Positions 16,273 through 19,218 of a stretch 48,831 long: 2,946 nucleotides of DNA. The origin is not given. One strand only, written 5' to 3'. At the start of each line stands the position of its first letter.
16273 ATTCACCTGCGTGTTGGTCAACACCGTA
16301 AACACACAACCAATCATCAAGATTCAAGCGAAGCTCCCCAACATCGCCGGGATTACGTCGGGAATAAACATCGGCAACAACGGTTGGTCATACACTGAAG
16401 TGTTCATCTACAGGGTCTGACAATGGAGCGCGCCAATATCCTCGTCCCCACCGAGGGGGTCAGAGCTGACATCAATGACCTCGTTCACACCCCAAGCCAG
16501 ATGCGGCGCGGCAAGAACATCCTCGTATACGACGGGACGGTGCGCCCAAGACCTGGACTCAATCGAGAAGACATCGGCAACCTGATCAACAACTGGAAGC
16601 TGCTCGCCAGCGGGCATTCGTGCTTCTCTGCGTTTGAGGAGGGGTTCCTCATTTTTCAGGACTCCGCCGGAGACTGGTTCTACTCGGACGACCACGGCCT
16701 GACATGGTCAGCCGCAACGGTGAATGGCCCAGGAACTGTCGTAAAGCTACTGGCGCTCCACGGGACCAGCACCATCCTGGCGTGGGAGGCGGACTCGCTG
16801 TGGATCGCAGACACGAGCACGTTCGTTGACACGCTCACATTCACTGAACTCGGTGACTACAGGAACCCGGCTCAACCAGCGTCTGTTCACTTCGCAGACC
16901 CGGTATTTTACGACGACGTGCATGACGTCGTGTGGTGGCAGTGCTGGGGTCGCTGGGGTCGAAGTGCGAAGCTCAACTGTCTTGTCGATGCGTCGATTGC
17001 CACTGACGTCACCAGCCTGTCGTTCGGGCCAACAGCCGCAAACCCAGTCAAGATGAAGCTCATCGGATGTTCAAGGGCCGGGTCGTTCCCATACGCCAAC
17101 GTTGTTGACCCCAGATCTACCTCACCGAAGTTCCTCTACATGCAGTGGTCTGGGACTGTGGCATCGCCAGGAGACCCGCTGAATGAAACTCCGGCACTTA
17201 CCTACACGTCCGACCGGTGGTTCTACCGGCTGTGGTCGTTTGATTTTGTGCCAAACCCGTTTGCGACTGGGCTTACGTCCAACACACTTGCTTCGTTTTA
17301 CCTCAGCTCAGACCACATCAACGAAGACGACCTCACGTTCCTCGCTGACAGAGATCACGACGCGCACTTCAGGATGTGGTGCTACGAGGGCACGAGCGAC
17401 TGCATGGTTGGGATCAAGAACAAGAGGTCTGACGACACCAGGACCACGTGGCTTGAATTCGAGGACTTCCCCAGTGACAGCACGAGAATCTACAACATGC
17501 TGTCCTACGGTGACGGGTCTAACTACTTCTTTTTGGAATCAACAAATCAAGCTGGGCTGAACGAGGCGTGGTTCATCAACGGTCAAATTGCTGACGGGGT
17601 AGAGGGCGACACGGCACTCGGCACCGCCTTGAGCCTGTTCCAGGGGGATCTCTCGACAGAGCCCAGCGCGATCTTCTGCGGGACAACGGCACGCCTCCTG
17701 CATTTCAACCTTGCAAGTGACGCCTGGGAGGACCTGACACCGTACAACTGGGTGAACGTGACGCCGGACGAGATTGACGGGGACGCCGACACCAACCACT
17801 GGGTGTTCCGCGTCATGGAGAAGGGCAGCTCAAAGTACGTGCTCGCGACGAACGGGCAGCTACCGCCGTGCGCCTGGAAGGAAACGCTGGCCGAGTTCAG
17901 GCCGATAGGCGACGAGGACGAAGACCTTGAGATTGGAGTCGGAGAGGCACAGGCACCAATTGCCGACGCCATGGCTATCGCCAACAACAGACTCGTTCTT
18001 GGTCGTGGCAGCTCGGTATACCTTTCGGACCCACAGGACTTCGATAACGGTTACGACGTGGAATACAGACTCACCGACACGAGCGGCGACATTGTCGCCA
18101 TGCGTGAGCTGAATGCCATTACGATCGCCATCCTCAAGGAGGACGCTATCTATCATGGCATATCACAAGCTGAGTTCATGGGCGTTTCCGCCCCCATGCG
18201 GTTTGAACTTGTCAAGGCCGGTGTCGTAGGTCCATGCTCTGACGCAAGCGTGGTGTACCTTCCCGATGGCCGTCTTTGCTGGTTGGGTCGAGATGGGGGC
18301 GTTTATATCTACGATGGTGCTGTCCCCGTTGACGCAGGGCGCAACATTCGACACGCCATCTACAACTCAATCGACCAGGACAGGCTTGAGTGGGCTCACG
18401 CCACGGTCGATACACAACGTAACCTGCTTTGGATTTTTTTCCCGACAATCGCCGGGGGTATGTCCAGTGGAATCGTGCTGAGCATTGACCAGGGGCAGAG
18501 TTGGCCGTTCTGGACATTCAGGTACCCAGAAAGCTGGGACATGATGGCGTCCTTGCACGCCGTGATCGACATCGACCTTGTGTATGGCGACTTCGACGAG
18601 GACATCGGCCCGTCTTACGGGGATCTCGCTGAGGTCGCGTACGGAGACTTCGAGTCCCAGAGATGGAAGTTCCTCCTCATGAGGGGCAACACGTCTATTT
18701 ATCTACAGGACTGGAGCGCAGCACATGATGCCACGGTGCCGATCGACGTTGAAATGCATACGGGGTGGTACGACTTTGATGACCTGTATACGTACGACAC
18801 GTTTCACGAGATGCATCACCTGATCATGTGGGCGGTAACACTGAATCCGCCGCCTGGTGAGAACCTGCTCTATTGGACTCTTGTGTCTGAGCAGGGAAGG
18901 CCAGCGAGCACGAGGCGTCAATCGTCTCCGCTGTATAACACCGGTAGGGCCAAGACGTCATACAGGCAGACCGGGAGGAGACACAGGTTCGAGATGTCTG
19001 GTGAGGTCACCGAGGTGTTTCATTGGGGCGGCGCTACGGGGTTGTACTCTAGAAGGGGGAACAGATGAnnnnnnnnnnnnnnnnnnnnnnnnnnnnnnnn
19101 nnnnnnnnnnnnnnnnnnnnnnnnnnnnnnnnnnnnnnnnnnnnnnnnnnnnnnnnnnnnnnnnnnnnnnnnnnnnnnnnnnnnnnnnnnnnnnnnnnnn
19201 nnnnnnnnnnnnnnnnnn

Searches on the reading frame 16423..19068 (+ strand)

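Call 15: search_protein_families(library=phrogs, proteins=[window:16423-19068:+], max_evalue=0.001)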
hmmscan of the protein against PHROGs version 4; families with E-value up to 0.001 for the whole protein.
window:16423-19068:+ (881 aa): 0 families

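Call 16: search_protein_families(library=pfam, proteins=[window:16423-19068:+], max_evalue=0.01)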
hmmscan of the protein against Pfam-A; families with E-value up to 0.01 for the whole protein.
window:16423-19068:+ (881 aa): 1 family
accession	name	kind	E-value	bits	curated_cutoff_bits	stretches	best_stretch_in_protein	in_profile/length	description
PF02012.26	BNR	-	0.00015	21.7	27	0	86-96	1-11/12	BNR/Asp-box repeat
